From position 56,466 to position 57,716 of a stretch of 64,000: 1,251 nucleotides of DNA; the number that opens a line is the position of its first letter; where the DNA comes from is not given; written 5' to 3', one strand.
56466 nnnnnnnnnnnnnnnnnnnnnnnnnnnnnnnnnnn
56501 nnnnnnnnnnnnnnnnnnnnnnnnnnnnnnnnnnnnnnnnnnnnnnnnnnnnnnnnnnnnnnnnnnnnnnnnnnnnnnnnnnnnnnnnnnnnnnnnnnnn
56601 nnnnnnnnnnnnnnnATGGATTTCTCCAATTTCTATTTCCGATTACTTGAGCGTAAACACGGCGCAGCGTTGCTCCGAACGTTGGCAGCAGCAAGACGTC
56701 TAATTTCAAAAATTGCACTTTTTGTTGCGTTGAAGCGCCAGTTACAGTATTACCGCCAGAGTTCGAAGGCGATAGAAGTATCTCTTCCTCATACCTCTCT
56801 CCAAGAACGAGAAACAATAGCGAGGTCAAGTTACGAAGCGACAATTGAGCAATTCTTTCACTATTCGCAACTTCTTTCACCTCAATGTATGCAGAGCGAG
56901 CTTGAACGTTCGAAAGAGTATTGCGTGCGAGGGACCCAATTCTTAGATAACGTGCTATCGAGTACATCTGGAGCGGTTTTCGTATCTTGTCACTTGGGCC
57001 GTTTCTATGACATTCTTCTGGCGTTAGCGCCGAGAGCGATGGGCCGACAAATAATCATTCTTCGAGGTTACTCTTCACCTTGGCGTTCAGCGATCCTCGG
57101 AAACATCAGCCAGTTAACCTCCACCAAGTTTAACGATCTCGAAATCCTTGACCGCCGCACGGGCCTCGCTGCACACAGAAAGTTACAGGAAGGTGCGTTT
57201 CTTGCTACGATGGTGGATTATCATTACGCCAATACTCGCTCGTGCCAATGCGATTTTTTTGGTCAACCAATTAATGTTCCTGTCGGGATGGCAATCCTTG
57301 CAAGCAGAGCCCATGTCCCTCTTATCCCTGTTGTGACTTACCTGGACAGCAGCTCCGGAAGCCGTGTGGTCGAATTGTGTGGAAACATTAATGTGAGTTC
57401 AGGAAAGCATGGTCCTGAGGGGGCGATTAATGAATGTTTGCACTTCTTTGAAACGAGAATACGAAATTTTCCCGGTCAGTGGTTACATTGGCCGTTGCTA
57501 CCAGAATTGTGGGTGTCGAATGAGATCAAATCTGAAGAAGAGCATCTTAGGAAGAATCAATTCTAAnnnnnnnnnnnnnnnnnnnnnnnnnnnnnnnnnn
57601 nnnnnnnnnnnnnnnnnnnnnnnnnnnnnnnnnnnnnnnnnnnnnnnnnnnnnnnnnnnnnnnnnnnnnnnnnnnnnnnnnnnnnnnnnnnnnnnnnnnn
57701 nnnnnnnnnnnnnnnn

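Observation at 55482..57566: Candidate new lipopeptide (RiPP-like) system: Cys-tailed micro-peptide plus tandem LpxL-like acyltransferases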

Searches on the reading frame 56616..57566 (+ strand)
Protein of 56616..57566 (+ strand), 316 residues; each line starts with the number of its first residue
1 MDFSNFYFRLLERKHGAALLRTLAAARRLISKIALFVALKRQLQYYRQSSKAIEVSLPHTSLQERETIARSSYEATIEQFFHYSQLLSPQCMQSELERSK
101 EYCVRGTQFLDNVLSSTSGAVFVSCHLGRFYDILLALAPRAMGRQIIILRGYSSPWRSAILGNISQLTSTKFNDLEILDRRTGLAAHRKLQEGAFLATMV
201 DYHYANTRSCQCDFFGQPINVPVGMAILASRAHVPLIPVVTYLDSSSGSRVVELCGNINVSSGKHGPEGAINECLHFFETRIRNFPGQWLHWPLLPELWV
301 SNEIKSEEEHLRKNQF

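Call 6: search_protein_families(library=pfam, proteins=[window:56616-57566:+], max_evalue=0.01)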
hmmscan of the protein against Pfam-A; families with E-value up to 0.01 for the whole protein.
window:56616-57566:+ (316 aa): 1 family
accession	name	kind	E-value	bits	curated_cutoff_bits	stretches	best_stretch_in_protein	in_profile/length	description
PF03279.18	Lip_A_acyltrans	-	4.2e-14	52.9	22.3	1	25-290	33-287/295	Bacterial lipid A biosynthesis acyltransferase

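Call 8: search_protein_families(library=ncbifam, proteins=[window:56616-57566:+], max_evalue=0.1)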
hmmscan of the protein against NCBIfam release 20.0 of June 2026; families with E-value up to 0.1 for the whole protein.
window:56616-57566:+ (316 aa): 7 families
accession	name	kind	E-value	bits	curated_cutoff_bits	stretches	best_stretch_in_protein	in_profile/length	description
NF005120.0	PRK06553.1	equivalog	7.1e-11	42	273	1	37-291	51-301/308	lipid A biosynthesis lauroyl acyltransferase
NF005919.0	PRK07920.1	equivalog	3.7e-10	39.4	209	1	190-313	190-307/311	phosphatidylinositol mannoside acyltransferase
NF006270.0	PRK08419.1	equivalog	5e-09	35.9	248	1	31-261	30-250/298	lipid A biosynthesis lauroyl acyltransferase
NF006432.0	PRK08706.1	equivalog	2.8e-05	23.5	384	1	47-291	39-275/289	lipid A biosynthesis lauroyl acyltransferase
NF006507.0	PRK08943.1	subfamily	0.0081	15.2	337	1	27-289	46-297/322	lipid A biosynthesis (KDO)2-(lauroyl)-lipid IVA acyltransferase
NF011721.1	PRK15174.1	equivalog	0.018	13.2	1200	1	106-240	467-591/656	Vi polysaccharide transport protein VexE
NF005399.0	PRK06946.1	subfamily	0.022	14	343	1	53-243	51-232/294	lipid A biosynthesis lauroyl acyltransferase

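Call 9: find_homologous_proteins(query=window:56616-57566:+)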
Query window:56616-57566:+ (316 aa): 1 proteins with E <= 0.001 among 3383 candidates.
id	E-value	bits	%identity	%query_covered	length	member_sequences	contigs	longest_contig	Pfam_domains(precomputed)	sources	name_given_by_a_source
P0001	2.9e-210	715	100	100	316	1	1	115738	PF03279.19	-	-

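Call 10: find_encoding_contigs(protein=P0001, flank=10000)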
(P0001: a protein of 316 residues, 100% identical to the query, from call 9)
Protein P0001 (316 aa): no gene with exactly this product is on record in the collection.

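Call 12: search_solved_structures(query=window:56616-57566:+, max_evalue=1, show_alignments=2)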
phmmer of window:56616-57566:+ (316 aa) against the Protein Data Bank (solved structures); distinct sequences matched with E-value up to 1: 3.
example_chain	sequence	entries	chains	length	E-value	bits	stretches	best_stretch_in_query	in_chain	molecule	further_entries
7ojt_A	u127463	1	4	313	0.046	16.5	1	208-302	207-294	Phosphatidylinositol mannoside acyltransferase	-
5f2t_A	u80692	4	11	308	0.047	16.5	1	208-302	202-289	Phosphatidylinositol mannoside acyltransferase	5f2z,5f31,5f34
5oce_A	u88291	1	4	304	0.047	16.5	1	208-302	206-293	Phosphatidylinositol mannoside acyltransferase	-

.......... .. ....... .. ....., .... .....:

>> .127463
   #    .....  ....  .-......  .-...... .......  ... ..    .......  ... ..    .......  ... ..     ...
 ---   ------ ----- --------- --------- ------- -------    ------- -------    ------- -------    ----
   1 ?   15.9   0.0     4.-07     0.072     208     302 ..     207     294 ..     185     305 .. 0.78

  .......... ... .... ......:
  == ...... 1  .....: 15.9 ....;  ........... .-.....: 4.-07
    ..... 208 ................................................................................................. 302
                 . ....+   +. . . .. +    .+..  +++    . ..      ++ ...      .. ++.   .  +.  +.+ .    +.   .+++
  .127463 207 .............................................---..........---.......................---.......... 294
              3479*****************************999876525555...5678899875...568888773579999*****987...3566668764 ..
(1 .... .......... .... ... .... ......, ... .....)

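Call 26: search_protein_representatives(protein=window:56616-57566:+)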
Query: 316 residues. Proteins with E-value up to 0.001 (for the whole library): 476; up to 1e-10: 16; up to 1e-30: 1. The best 150 are listed.
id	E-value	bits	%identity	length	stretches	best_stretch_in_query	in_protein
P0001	9.1e-211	715.0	100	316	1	1-316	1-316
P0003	2.3e-19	86.5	25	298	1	5-297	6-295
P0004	2.8e-16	76.4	32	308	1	108-299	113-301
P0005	3.1e-16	76.2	29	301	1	26-300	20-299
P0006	3.2e-16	76.2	32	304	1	118-299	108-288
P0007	1.2e-13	67.7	27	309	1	88-306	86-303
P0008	2.1e-13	66.9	32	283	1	94-290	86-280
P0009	6.6e-13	65.3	27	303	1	98-299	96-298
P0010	9.6e-13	64.7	27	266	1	64-299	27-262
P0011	1.6e-12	64.0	26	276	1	66-308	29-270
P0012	1.8e-12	63.9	28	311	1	120-309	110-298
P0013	6.0e-12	62.1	27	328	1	76-295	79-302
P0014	3.2e-11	59.7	26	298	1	32-300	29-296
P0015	3.7e-11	59.5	27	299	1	76-295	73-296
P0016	7.2e-11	58.6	27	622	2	102-299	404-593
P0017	9.5e-11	58.2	24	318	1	51-301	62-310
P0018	2.0e-10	57.2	27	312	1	101-299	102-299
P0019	2.9e-10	56.6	23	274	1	44-300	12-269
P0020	7.6e-10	55.2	29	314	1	70-295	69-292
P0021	8.2e-10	55.1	27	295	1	64-301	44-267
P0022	8.9e-10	55.0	23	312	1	8-296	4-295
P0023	9.4e-10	54.9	28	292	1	115-299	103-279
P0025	2.1e-09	53.8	25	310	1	50-301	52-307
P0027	2.8e-09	53.4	27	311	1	67-304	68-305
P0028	2.8e-09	53.4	24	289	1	99-294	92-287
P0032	8.9e-09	51.7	30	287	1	117-299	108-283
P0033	9.1e-09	51.7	23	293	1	102-293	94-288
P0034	9.6e-09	51.6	26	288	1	88-295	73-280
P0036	1.3e-08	51.2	25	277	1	117-299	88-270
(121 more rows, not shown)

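Call 30: list_cluster_members(proteins=[P0003, P0004, P0005, P0006, P0007, P0008, P0009, P0010, P0011, P0012])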
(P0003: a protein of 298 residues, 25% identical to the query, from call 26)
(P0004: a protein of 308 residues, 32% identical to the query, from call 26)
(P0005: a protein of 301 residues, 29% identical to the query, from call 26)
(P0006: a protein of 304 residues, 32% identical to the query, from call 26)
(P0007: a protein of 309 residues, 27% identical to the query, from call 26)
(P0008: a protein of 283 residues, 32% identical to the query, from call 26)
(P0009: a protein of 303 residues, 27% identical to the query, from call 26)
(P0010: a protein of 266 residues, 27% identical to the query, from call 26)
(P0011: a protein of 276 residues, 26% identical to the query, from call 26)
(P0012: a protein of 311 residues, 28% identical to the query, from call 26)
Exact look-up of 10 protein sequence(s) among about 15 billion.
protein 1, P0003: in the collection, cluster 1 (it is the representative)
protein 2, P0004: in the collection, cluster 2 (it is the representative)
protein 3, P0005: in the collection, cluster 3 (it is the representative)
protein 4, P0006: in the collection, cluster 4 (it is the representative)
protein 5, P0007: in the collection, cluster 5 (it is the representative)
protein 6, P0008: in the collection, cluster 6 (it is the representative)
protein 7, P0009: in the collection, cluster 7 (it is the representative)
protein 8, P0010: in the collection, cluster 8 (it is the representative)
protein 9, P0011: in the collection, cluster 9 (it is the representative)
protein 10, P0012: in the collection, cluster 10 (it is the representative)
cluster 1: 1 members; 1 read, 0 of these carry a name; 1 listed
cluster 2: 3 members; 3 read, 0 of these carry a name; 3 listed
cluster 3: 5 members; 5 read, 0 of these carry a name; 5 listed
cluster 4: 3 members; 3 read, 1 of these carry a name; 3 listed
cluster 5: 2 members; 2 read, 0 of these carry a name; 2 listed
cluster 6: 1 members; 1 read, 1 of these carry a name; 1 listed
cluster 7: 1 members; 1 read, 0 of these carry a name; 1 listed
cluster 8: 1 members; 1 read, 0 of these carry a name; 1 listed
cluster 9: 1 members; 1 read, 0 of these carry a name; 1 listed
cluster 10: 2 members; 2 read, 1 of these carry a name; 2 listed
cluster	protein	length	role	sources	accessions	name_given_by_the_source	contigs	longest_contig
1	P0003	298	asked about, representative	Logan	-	-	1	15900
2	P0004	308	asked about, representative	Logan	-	-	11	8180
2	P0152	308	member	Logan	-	-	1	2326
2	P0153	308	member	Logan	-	-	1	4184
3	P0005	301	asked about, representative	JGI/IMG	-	-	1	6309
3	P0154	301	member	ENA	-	-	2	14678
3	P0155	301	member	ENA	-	-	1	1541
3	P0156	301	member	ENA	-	-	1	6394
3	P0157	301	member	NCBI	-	-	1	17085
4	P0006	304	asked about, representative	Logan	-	-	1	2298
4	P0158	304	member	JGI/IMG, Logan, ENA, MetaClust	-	\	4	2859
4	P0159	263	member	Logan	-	-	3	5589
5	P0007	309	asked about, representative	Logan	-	-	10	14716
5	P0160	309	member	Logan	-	-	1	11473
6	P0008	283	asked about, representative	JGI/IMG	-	lauroyl/myristoyl acyltransferase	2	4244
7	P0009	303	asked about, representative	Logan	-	-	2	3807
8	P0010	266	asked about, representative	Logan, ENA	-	-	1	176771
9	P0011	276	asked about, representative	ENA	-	-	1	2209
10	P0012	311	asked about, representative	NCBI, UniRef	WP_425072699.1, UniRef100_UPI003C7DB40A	lysophospholipid acyltransferase family protein [Sagittula sp. S175] | lysophospholipid acyltransferase family protein n=1 Tax=Sagittula sp. S175 TaxID=3415129 ...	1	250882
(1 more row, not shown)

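Call 33: find_homologous_proteins(query=A2, max_evalue=0.00001)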
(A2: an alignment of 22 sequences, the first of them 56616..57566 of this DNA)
Query A2 (22 sequences) (316 aa, profile of the alignment): 8 proteins with E <= 0.00001 among 8000 candidates.
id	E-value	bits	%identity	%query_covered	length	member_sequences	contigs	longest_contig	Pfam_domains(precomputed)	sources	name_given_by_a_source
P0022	2.6e-92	327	23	90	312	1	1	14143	PF03279.19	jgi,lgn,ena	-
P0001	1.6e-82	295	100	100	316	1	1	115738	PF03279.19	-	-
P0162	9.7e-36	142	26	65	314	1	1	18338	PF03279.19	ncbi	ncbi:MAG: lysophospholipid acyltransferase family protein [Candidatus Omnitrophota bacterium]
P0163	5.3e-29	120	28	59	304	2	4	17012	PF03279.19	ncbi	-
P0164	2.0e-19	88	25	75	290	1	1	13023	PF03279.19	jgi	-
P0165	1.4e-14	72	19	86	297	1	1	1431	PF03279.19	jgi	jgi:KDO2-lipid IV(A) lauroyltransferase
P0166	9.0e-13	66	43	6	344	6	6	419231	PF03279.19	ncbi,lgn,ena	-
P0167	5.5e-6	44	26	35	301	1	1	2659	PF03279.19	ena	-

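Call 34: find_encoding_contigs(protein=P0003, flank=6000, max_places=3)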
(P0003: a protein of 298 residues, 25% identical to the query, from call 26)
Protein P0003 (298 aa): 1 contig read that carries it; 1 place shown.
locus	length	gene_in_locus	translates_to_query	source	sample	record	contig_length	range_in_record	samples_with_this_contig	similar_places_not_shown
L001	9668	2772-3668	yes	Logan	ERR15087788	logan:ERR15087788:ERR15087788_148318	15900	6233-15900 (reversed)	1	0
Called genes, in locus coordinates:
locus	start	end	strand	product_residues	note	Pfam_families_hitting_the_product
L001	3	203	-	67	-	?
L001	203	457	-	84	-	PF23297:ACP_SdgA_C (weak), PF00550:PP-binding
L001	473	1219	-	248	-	PF00106:adh_short, PF08659:KR, PF13561:adh_short_C2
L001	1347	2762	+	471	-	PF04055:Radical_SAM, PF13186:SPASM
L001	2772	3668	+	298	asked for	PF03279:Lip_A_acyltrans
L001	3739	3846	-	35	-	-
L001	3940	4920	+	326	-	PF03279:Lip_A_acyltrans (weak)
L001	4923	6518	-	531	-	PF13181:TPR_8 (faint), PF02624:YcaO, PF13174:TPR_6 (faint), PF13432:TPR_16 (faint), PF00515:TPR_1 (weak), PF07719:TPR_2 (weak)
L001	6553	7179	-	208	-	PF02517:Rce1-like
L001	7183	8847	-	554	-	PF00664:ABC_membrane, PF00005:ABC_tran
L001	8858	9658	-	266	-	-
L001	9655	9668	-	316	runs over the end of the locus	PF02517:Rce1-like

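Call 35: find_encoding_contigs(protein=P0022, flank=6000, max_places=3)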
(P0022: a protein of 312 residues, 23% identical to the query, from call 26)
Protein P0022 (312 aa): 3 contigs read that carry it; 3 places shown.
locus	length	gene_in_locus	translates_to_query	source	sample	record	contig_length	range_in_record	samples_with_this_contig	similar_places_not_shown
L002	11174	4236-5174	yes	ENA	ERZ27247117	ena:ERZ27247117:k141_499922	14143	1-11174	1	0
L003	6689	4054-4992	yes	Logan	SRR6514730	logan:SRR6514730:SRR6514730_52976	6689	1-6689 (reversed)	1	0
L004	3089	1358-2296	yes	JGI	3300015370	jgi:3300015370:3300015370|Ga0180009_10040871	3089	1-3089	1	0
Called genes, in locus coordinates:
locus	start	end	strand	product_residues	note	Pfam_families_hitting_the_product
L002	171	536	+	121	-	-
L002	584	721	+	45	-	-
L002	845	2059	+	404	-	PF13485:Peptidase_MA_2 (faint)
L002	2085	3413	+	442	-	PF13353:Fer4_12 (weak), PF04055:Radical_SAM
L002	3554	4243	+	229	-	-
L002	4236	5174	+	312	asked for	PF03279:Lip_A_acyltrans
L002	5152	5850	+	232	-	-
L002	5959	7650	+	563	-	PF02463:SMC_N (faint), PF00664:ABC_membrane, PF00005:ABC_tran, PF13304:AAA_21 (faint)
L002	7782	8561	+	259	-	-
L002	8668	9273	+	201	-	-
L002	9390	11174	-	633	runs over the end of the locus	-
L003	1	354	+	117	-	?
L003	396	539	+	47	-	-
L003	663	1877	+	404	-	PF13485:Peptidase_MA_2 (faint)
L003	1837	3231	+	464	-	PF04055:Radical_SAM, PF13353:Fer4_12 (weak)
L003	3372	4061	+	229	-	-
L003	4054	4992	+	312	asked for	PF03279:Lip_A_acyltrans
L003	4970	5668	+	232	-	-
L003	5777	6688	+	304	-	?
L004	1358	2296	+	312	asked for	PF03279:Lip_A_acyltrans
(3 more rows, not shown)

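Call 41: find_encoding_contigs(protein=P0005, flank=8000, max_places=2)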
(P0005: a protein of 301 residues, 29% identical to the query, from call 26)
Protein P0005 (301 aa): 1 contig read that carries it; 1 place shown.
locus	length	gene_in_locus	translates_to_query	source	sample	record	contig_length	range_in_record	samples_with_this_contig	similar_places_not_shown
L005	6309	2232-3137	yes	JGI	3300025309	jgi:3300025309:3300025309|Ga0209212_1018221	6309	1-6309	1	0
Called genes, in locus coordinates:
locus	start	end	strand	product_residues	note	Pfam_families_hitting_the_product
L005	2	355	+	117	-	?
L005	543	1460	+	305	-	PF21522:MreB-like_C (weak)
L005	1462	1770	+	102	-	-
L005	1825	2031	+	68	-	PF00196:GerE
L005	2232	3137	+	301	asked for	PF03279:Lip_A_acyltrans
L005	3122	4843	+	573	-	PF00664:ABC_membrane, PF00005:ABC_tran, PF02463:SMC_N (faint), PF13304:AAA_21 (faint)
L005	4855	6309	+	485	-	?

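Call 42: find_encoding_contigs(protein=P0007, flank=8000, max_places=2)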
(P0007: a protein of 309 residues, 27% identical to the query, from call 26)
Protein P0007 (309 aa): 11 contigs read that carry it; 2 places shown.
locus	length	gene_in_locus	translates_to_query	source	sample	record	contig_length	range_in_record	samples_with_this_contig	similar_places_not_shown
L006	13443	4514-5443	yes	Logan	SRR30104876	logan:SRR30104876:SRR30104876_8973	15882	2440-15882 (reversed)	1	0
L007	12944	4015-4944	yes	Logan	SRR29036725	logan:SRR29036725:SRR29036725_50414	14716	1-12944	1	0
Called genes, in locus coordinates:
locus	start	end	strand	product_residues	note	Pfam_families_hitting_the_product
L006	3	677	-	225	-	?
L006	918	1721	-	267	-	PF01113:DapB_N, PF05173:DapB_C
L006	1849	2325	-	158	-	-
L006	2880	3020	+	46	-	-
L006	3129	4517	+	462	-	PF04055:Radical_SAM, PF13353:Fer4_12 (weak)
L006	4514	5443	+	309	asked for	PF03279:Lip_A_acyltrans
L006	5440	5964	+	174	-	-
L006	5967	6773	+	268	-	PF25145:NfeD1b_N (weak), PF01343:Peptidase_S49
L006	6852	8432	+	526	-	PF00664:ABC_membrane (weak), PF13304:AAA_21 (faint), PF00005:ABC_tran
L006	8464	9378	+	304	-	PF00326:Peptidase_S9 (weak)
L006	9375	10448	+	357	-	PF25917:BSH_RND (weak), PF25973:BSH_CzcB, PF25989:YknX_C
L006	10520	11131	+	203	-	PF00005:ABC_tran, PF02463:SMC_N (faint), PF13304:AAA_21 (faint)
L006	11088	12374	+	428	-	PF12704:MacB_PCD, PF02687:FtsX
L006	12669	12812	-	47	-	-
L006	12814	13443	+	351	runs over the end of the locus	PF05598:DUF772, PF01609:DDE_Tnp_1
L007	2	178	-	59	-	?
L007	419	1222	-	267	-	PF01113:DapB_N, PF05173:DapB_C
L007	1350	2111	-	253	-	-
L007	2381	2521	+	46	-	-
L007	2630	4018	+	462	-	PF04055:Radical_SAM, PF13353:Fer4_12 (weak)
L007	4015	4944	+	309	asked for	PF03279:Lip_A_acyltrans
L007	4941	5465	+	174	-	-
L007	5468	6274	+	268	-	PF25145:NfeD1b_N (weak), PF01343:Peptidase_S49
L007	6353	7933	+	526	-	PF00664:ABC_membrane (weak), PF13304:AAA_21 (faint), PF00005:ABC_tran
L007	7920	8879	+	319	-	PF00326:Peptidase_S9 (weak)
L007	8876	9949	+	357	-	PF25917:BSH_RND (weak), PF25973:BSH_CzcB, PF25989:YknX_C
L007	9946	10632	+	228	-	PF00005:ABC_tran, PF02463:SMC_N (faint), PF13304:AAA_21 (faint)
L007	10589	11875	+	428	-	PF12704:MacB_PCD, PF02687:FtsX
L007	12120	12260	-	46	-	-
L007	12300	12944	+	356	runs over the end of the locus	PF05598:DUF772, PF01609:DDE_Tnp_1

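Call 43: find_encoding_contigs(protein=P0010, flank=8000, max_places=2)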
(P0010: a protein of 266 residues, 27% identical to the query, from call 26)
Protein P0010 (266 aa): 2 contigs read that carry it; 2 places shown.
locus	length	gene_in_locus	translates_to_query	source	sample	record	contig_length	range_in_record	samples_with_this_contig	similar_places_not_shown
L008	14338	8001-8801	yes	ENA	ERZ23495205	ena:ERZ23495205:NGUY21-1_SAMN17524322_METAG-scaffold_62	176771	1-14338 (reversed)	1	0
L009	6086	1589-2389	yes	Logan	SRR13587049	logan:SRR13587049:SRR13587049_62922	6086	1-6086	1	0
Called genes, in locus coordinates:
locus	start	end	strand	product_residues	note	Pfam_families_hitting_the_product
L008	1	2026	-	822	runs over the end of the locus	PF00890:FAD_binding_2 (weak), PF01266:DAO, PF01494:FAD_binding_3 (faint), PF07992:Pyr_redox_2 (faint), PF13450:NAD_binding_8 (faint), PF16350:FAO_M, PF01571:GCV_T, PF08669:GCV_T_C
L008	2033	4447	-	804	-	PF01266:DAO, PF13738:Pyr_redox_3 (faint), PF16350:FAO_M, PF01571:GCV_T, PF08669:GCV_T_C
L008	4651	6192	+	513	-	PF06253:MTTB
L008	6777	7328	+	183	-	PF13276:HTH_21 (faint), PF13683:rve_3 (weak)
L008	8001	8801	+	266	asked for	-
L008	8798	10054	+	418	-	PF26002:Beta-barrel_AprE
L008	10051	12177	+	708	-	PF03412:Peptidase_C39, PF00664:ABC_membrane, PF00005:ABC_tran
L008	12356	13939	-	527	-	PF02028:BCCT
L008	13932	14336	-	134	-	?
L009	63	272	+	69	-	-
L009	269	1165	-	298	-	-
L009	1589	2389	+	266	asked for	-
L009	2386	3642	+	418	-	PF26002:Beta-barrel_AprE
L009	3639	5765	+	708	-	PF03412:Peptidase_C39, PF00664:ABC_membrane, PF00005:ABC_tran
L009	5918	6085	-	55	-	?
